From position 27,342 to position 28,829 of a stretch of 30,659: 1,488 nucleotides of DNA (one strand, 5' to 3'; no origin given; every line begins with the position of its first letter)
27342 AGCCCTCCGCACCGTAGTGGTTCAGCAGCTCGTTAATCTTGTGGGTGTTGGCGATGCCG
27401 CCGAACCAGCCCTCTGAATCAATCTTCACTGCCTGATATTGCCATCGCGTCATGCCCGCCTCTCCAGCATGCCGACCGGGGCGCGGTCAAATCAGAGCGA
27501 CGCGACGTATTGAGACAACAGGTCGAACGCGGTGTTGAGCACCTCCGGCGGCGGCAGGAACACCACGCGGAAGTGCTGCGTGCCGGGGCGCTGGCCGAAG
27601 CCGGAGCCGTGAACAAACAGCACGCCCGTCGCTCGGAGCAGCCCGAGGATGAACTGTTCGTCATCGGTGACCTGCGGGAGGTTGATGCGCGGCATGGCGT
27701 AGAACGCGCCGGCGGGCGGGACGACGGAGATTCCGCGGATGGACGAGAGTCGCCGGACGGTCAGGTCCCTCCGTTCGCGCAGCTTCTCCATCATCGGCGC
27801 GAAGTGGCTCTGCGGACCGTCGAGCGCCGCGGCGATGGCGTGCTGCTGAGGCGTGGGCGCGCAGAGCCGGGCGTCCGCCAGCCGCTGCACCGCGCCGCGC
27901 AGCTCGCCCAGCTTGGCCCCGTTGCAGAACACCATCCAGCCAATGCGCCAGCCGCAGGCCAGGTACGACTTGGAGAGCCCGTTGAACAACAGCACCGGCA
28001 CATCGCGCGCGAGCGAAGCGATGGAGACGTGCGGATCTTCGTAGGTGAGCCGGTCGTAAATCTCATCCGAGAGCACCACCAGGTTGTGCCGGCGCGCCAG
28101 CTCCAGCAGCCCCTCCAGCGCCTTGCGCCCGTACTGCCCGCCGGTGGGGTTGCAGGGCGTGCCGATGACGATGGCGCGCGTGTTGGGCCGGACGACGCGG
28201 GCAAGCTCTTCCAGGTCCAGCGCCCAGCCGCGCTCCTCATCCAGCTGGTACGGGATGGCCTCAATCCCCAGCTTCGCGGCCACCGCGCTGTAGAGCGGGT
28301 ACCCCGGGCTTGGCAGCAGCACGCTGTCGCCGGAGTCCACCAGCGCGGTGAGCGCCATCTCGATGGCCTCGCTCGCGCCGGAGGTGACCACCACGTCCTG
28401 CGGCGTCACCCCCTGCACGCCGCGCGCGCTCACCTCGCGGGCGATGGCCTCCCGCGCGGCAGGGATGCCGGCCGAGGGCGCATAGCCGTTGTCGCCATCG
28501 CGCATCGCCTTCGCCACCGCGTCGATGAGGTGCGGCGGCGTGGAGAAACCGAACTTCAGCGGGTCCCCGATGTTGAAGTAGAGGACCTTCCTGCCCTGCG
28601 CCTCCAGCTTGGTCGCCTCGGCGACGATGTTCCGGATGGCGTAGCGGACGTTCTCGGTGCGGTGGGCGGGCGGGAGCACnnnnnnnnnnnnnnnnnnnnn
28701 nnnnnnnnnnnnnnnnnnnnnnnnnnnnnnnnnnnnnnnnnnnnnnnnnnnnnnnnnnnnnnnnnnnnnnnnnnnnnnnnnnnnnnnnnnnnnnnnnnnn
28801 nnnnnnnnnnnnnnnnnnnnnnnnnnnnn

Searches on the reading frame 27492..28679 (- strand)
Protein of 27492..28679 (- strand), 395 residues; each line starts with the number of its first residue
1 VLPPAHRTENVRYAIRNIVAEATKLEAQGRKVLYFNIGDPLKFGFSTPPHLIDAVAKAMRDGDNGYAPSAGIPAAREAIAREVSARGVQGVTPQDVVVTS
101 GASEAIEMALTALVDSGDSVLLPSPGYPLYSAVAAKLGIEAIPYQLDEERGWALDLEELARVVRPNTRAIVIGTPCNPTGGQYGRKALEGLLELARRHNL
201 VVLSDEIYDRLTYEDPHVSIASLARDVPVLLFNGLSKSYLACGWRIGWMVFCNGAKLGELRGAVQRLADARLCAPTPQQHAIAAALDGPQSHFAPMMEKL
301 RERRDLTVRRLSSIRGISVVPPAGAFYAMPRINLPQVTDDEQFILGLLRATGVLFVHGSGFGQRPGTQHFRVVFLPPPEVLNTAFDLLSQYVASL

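Call 61: search_protein_families(library=pfam, proteins=[window:27492-28679:-], max_evalue=0.001)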
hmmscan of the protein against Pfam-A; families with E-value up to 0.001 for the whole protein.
window:27492-28679:- (395 aa): 4 families
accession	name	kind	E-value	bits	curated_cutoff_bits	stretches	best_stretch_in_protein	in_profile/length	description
PF00155.27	Aminotran_1_2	-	1.1e-58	199.6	19.7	1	31-378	2-351/361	Aminotransferase class I and II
PF01041.23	DegT_DnrJ_EryC1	-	1e-08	35.2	19.8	1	95-205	41-145/360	DegT/DnrJ/EryC1/StrS aminotransferase family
PF01053.26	Cys_Met_Meta_PP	-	3.1e-05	23.2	27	1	96-206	71-174/381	Cys/Met metabolism PLP-dependent enzyme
PF00266.25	Aminotran_5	-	3.7e-05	23.3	21.5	1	81-205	49-175/371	Aminotransferase class-V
